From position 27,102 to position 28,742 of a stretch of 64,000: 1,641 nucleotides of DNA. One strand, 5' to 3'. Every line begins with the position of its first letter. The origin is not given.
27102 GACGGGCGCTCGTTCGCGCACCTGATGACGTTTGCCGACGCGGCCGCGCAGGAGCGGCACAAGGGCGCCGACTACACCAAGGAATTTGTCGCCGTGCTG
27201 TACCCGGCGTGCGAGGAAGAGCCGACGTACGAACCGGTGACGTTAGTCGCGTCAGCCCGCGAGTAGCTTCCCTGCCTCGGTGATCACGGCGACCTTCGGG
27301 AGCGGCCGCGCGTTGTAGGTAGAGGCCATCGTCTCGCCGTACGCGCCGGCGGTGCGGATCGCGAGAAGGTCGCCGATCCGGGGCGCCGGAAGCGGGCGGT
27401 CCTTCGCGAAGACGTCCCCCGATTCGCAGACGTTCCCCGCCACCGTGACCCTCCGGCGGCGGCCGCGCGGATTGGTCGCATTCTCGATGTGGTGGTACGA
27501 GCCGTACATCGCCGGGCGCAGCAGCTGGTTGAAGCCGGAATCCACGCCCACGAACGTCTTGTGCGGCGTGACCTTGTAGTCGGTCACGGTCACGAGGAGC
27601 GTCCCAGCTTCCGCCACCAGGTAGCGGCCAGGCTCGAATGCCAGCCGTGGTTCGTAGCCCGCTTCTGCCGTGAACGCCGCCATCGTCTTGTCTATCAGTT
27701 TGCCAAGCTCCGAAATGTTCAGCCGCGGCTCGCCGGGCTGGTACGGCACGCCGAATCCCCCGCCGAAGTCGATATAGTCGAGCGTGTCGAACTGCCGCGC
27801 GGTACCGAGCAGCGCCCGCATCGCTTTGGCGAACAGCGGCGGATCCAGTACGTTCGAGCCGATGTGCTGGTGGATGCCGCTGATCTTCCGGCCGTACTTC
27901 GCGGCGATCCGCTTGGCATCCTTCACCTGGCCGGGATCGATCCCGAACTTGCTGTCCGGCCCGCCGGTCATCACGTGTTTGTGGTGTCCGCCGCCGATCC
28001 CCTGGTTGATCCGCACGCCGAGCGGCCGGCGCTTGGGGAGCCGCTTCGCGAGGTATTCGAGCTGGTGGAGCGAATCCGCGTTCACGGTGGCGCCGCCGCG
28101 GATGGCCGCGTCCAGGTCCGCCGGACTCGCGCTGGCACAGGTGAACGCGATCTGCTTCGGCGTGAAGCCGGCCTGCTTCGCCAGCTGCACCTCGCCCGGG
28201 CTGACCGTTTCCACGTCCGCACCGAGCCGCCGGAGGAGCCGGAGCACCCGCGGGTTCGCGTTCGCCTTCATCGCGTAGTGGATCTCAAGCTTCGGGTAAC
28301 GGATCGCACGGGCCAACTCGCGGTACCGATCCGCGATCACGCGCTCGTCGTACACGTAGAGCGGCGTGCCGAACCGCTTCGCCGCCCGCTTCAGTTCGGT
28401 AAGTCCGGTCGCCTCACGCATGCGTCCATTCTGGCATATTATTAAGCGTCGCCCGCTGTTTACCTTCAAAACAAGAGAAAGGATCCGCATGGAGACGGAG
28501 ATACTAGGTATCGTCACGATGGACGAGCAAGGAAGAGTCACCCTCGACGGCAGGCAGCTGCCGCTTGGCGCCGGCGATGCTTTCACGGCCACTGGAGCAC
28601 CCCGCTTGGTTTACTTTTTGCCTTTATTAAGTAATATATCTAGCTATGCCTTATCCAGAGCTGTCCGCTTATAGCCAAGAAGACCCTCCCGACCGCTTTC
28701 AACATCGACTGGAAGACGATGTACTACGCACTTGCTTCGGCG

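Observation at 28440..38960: About 10-kb lower-GC accessory region anchored at the tmRNA gene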

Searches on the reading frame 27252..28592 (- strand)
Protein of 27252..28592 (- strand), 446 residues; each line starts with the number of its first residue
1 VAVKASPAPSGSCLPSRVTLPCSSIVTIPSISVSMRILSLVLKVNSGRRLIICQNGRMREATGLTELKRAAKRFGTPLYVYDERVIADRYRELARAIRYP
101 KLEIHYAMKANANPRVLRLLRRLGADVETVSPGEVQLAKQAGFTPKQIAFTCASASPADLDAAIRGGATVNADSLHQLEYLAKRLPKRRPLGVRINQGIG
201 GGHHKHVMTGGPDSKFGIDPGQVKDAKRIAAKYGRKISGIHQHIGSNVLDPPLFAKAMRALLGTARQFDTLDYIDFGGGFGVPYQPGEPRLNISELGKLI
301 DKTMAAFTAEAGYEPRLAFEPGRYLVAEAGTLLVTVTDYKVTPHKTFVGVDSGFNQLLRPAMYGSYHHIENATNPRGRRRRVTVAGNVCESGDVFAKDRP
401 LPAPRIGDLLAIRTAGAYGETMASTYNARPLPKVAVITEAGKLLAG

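Call 8: search_protein_families(library=pfam, proteins=[window:27252-28592:-], max_evalue=0.01)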
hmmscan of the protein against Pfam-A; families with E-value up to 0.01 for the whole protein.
window:27252-28592:- (446 aa): 3 families
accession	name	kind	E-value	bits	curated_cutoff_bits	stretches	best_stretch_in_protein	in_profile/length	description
PF02784.22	Orn_Arg_deC_N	-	2.2e-43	148.9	23.4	1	87-327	5-247/247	Pyridoxal-dependent decarboxylase, pyridoxal binding domain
PF00278.28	Orn_DAP_Arg_deC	-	6.8e-26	90.8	23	1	79-416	2-95/95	Pyridoxal-dependent decarboxylase, C-terminal sheet domain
PF01168.26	Ala_racemase_N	-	0.002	18.3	24.1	1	86-247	6-159/220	Alanine racemase, N-terminal domain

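Call 12: find_related_loci(query=window:27252-28592:-, collection=genome_contigs, flank=10000)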
Query window:27252-28592:- (446 aa) in genome_contigs; peptide patterns used: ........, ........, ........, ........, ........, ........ (x = any residue, [..] = any of these).
599 stretches matched a pattern (row limit reached: there are more); 589 encode a relative of the query (tblastn E <= 1e-3); the best 80 are kept; 80 distinct loci.
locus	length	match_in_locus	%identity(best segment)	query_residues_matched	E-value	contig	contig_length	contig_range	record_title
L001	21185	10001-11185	90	51-445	0e+0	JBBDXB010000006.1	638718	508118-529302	MAG: Patescibacteria group bacterium isolate LejiaD_63_101 Lejia_D_5_length_638718_cov_62, whole genome shotgun sequence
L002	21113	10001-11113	55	66-437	2e-128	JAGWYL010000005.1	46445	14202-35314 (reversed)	MAG: Patescibacteria group bacterium isolate REEB49 contig-150_798, whole genome shotgun sequence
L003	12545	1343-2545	46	49-439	4e-117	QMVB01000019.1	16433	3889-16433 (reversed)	MAG: Candidatus Nanohalarchaeota archaeon isolate B49_G9 B49_Guay9_scaffold_02749, whole genome shotgun sequence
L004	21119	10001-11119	47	72-439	8e-103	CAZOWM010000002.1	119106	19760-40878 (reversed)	MAG TPA_asm: uncultured Spirochaetota bacterium isolate binchicken_co89_665 genome assembly, contig: NODE_103_length_119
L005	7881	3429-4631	44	48-443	5e-100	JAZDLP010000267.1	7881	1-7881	MAG: Planctomycetota bacterium isolate MEGAHIT-group-0.607 k141_3885591, whole genome shotgun sequence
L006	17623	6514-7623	43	72-437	6e-96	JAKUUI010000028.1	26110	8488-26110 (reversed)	MAG: SAR324 cluster bacterium isolate ALOHA_A2.5_129 A2.5-SAR324-21_28, whole genome shotgun sequence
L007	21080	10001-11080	42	68-427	1e-95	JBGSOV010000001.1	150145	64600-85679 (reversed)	MAG: Candidatus Gracilibacteria bacterium isolate JTS-AC289 k141_334993, whole genome shotgun sequence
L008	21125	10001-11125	43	63-439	3e-95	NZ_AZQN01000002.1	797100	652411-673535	Dyadobacter tibetensis Y620-1 contig002, whole genome shotgun sequence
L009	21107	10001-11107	43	72-442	5e-95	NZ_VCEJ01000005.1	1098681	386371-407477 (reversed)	Dyadobacter luticola strain T17 NODE_3, whole genome shotgun sequence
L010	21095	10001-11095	43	72-437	1e-94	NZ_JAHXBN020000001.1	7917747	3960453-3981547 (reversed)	Dyadobacter fermentans strain JDP9 Scaffold_1, whole genome shotgun sequence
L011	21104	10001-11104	48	71-430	1e-94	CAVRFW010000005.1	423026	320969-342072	MAG: Candidatus Bathyarchaeota archaeon isolate MFD00709.bin.2.106 genome assembly, contig: contig_16167, whole genome s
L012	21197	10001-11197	42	56-444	5e-94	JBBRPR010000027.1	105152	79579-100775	MAG: Planctomycetota bacterium isolate La1_metabat2.451 LA1C_B2.451_k141_1076723L_105152_cov_20.7385, whole genome shotg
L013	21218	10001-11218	42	26-430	1e-93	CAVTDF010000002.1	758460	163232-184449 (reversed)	MAG: uncultured Methanobacteriaceae archaeon isolate MFD01188.bin.1.48 genome assembly, contig: contig_15222, whole geno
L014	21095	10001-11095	43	72-437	1e-93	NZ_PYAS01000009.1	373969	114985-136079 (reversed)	Dyadobacter jiangsuensis strain DSM 29057 Ga0181027_109, whole genome shotgun sequence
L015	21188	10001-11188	41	38-437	4e-93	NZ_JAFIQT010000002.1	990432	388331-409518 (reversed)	Telluribacter humicola strain KCTC 42819 NODE_2_length_990432_cov_27.088442, whole genome shotgun sequence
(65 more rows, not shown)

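Call 18: search_protein_families(library=pfam, proteins=[L001:8558-9316:-, L001:7553-8551:-, L001:7113-7508:-, L001:6769-7170:-, L001:6209-6565:+, L001:5582-6133:+, L001:4634-5551:+, L001:3856-4824:-, L001:3214-3603:+, L001:2293-2895:+], max_evalue=0.01)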
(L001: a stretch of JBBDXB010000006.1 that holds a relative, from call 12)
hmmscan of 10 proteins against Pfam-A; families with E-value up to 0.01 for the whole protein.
L001:8558-9316:- (252 aa): 1 family
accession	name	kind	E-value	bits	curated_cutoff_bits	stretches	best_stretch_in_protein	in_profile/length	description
PF13391.12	HNH_2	-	0.0038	17.5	21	1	27-91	1-60/66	HNH endonuclease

L001:7553-8551:- (332 aa): 0 families

L001:7113-7508:- (131 aa): 0 families

L001:6769-7170:- (133 aa): 0 families

L001:6209-6565:+ (118 aa): 0 families

L001:5582-6133:+ (183 aa): 0 families

L001:4634-5551:+ (305 aa): 1 family
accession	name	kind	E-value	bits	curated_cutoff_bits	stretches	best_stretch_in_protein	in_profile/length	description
PF00892.27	EamA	-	1.7e-36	125.9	28.2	2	10-140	3-134/135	EamA-like transporter family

L001:3856-4824:- (322 aa): 7 families
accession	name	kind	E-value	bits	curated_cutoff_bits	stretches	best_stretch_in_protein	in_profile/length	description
PF13649.12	Methyltransf_25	-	3.2e-11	44.2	27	1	164-256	2-94/97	Methyltransferase domain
PF13847.12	Methyltransf_31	-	6.1e-11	42.6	27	1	161-232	5-80/145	Methyltransferase domain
PF08241.18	Methyltransf_11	-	1e-10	42.5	21.2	1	164-261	1-93/95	Methyltransferase domain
PF08242.18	Methyltransf_12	-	1.4e-07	32.6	30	1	164-260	1-97/98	Methyltransferase domain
PF13489.12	Methyltransf_23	-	5.2e-07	30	27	1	153-215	16-76/164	Methyltransferase domain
PF05724.17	TPMT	-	7e-07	29.6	26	1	127-203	3-81/218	Thiopurine S-methyltransferase (TPMT)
PF03848.20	TehB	-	2.9e-05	24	20.4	1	159-211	30-82/193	Tellurite resistance protein TehB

L001:3214-3603:+ (129 aa): 0 families

L001:2293-2895:+ (200 aa): 1 family
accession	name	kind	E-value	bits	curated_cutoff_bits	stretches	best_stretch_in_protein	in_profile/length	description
PF01872.23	RibD_C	-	4.1e-19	69.6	24.1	1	4-184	3-196/197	RibD C-terminal domain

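Call 21: find_related_loci(query=window:27252-28592:-, collection=metagenome_contigs, flank=10000)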
Query window:27252-28592:- (446 aa) in metagenome_contigs; peptide patterns used: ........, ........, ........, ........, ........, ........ (x = any residue, [..] = any of these).
600 stretches matched a pattern (row limit reached: there are more); 589 encode a relative of the query (tblastn E <= 1e-3); the best 80 are kept; 80 distinct loci.
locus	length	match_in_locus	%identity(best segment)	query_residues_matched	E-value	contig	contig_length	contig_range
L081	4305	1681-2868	81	51-446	0e+0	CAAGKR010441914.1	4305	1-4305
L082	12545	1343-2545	46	49-439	3e-117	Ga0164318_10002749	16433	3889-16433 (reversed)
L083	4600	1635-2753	47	72-439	1e-103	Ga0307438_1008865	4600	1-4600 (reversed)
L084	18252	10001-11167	44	62-440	9e-102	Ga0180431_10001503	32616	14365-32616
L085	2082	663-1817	46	63-437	2e-104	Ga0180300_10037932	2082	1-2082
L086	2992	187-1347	44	63-439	5e-99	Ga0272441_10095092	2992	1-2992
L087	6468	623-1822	44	55-443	3e-96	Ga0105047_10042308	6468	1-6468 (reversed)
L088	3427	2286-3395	43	72-437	1e-97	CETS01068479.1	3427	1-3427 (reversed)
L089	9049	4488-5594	44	71-430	3e-95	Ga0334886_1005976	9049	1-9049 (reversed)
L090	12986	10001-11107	44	71-430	1e-94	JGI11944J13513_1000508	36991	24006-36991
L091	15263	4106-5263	45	67-443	2e-94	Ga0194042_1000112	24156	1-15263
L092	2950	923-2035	46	68-430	3e-97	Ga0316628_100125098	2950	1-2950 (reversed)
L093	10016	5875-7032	45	67-443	2e-94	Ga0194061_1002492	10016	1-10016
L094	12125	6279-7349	44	72-429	1e-94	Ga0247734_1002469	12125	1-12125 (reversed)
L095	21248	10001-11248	42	40-443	2e-94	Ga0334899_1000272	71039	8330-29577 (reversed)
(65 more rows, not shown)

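Call 23: find_encoding_contigs(protein=window:27252-28592:-, flank=10000, max_places=10)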
Protein window:27252-28592:- (446 aa): no gene with exactly this product is on record in the collection.

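Call 26: find_encoding_contigs(protein=window:27252-28421:-, flank=10000, max_places=10)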
Protein window:27252-28421:- (389 aa): no gene with exactly this product is on record in the collection.

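Call 27: find_homologous_proteins(query=window:27252-28421:-, max_evalue=1e-100)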
Query window:27252-28421:- (389 aa): 390 proteins with E <= 1e-100 among 8000 candidates; the best 120 are listed.
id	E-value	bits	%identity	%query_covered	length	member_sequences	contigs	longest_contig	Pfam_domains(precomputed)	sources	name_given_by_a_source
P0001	2.4e-234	796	90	100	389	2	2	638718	PF02784.23,PF00278.29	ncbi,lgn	ncbi:MAG: diaminopimelate decarboxylase [Patescibacteria group bacterium]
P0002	4.3e-224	762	85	100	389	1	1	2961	PF02784.23,PF00278.29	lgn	-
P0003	4.2e-219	745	85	98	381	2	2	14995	PF02784.23,PF00278.29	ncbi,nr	ncbi:MAG: diaminopimelate decarboxylase [bacterium]|nr:diaminopimelate decarboxylase [bacterium] MDZ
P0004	1.0e-217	741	83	100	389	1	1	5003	PF02784.23,PF00278.29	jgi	jgi:diaminopimelate decarboxylase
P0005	8.2e-214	728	81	100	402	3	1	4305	PF02784.23,PF00278.29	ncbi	-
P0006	4.5e-138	479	60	94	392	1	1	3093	PF02784.23,PF00278.29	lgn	-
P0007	1.2e-134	467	60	94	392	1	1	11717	PF02784.23,PF00278.29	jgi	jgi:diaminopimelate decarboxylase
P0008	8.6e-133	461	59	94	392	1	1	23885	PF02784.23,PF00278.29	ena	-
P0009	9.7e-133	461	56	95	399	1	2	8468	PF02784.23,PF00278.29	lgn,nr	nr:diaminopimelate decarboxylase [Chloroflexota bacterium]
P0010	1.2e-132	461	56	94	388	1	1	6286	PF02784.23,PF00278.29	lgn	-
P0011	1.7e-131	457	59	94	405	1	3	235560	PF02784.23,PF00278.29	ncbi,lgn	-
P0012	1.0e-130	454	56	95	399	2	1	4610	PF02784.23,PF00278.29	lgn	-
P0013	9.3e-130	451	57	95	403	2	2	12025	PF02784.23,PF00278.29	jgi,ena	-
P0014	9.6e-130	451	55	95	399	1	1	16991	PF02784.23,PF00278.29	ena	-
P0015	3.7e-129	449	55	95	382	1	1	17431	PF02784.23,PF00278.29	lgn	-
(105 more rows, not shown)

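Call 28: find_encoding_contigs(protein=P0003, flank=10000, max_places=4)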
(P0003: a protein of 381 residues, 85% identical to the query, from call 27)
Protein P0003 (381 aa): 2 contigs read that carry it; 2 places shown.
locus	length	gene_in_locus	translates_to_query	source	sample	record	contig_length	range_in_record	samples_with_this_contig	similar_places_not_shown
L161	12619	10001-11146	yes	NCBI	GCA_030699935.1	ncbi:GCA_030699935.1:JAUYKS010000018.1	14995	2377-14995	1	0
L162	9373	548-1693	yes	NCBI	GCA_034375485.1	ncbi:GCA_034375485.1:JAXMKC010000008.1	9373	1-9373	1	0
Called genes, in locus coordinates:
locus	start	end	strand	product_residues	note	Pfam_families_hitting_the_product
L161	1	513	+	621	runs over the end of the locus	PF07690:MFS_1, PF00083:Sugar_tr (weak)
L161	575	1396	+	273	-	PF00413:Peptidase_M10 (weak)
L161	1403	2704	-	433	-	PF04851:ResIII, PF00270:DEAD, PF00271:Helicase_C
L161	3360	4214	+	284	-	-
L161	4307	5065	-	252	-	-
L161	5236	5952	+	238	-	PF00561:Abhydrolase_1 (weak), PF12146:Hydrolase_4 (weak), PF12697:Abhydrolase_6 (weak)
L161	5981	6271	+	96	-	PF08818:DUF1801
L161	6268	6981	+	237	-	-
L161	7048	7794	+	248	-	-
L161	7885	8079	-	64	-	-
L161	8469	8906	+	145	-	-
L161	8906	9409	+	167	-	-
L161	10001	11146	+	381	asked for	PF00278:Orn_DAP_Arg_deC, PF02784:Orn_Arg_deC_N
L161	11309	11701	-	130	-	-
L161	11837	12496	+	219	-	PF00551:Formyl_trans_N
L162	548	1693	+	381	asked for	PF00278:Orn_DAP_Arg_deC, PF02784:Orn_Arg_deC_N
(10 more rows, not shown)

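Call 29: find_encoding_contigs(protein=P0004, flank=10000, max_places=4)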
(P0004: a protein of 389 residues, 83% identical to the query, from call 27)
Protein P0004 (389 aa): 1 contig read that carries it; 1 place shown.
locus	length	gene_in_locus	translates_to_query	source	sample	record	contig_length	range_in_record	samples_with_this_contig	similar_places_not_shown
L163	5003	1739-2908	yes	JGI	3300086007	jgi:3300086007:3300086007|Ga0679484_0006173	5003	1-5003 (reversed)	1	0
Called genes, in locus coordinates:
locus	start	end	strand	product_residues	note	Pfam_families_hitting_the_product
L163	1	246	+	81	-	PF10088:DUF2326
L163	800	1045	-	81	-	-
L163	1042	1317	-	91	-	-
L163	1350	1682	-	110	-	-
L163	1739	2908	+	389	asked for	PF00278:Orn_DAP_Arg_deC, PF02784:Orn_Arg_deC_N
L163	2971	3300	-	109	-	-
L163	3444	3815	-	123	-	-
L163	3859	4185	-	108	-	-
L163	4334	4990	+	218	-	PF00551:Formyl_trans_N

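Call 30: find_encoding_contigs(protein=P0002, flank=10000, max_places=4)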
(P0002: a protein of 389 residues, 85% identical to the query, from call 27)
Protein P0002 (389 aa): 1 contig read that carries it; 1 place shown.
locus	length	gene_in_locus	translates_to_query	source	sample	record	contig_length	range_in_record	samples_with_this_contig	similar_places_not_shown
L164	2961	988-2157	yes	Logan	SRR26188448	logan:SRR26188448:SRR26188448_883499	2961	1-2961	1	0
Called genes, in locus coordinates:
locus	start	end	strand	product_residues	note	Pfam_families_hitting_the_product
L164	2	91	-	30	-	?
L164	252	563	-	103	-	-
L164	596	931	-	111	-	-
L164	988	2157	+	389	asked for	PF00278:Orn_DAP_Arg_deC, PF02784:Orn_Arg_deC_N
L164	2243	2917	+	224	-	-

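Call 78: search_protein_families(library=pfam, proteins=[L081:756-1181:+, L081:40-753:+, L161:8906-9409:+, L161:8469-8906:+, L161:7048-7794:+, L161:6268-6981:+, L161:4307-5065:-, L161:3360-4214:+, L163:1-246:+], max_evalue=0.01)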
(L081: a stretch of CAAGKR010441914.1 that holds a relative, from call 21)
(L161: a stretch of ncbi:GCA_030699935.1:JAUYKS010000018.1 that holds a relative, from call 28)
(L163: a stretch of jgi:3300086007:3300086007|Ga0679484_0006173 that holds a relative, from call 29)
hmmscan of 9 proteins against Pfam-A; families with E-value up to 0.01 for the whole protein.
L081:756-1181:+ (141 aa): 3 families
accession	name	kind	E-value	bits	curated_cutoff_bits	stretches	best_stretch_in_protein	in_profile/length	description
PF03852.21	Vsr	-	1.6e-21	76.3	27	1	2-72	1-71/74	DNA mismatch endonuclease Vsr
PF18741.7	MTES_1575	-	7.3e-07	29.6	38.2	1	82-132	45-95/96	REase_MTES_1575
PF04480.18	DUF559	-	0.0004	20.7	20.6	0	92-133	67-108/109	Protein of unknown function (DUF559)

L081:40-753:+ (237 aa): 2 families
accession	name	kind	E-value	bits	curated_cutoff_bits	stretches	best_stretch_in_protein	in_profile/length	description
PF01844.29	HNH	-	5.6e-12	46.1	21.4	1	82-126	1-44/47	HNH endonuclease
PF14279.12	HNH_5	-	6e-10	39.3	27.5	1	82-129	1-46/56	HNH endonuclease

L161:8906-9409:+ (167 aa): 0 families

L161:8469-8906:+ (145 aa): 1 family
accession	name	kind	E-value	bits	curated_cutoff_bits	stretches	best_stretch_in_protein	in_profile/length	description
PF01901.21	O_anti_polymase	-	0.0066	16.3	24.2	1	13-108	119-189/335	Putative O-antigen polymerase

L161:7048-7794:+ (248 aa): 1 family
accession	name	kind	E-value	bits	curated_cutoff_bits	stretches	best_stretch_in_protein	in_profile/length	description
PF07843.16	DUF1634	-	0.0011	19.4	27.5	1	107-208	5-79/102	Protein of unknown function (DUF1634)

L161:6268-6981:+ (237 aa): 1 family
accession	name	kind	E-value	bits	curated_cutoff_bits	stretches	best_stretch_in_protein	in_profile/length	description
PF12686.12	DUF3800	-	3.7e-05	24.9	21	1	3-190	1-148/149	Protein of unknown function (DUF3800)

L161:4307-5065:- (252 aa): 0 families

L161:3360-4214:+ (284 aa): 0 families

L163:1-246:+ (81 aa): 1 family
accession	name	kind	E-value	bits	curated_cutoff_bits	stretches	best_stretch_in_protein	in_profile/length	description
PF10088.15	DUF2326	-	7.3e-10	39.1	28.7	1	2-62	58-123/141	Uncharacterised protein conserved in bacteria (DUF2326)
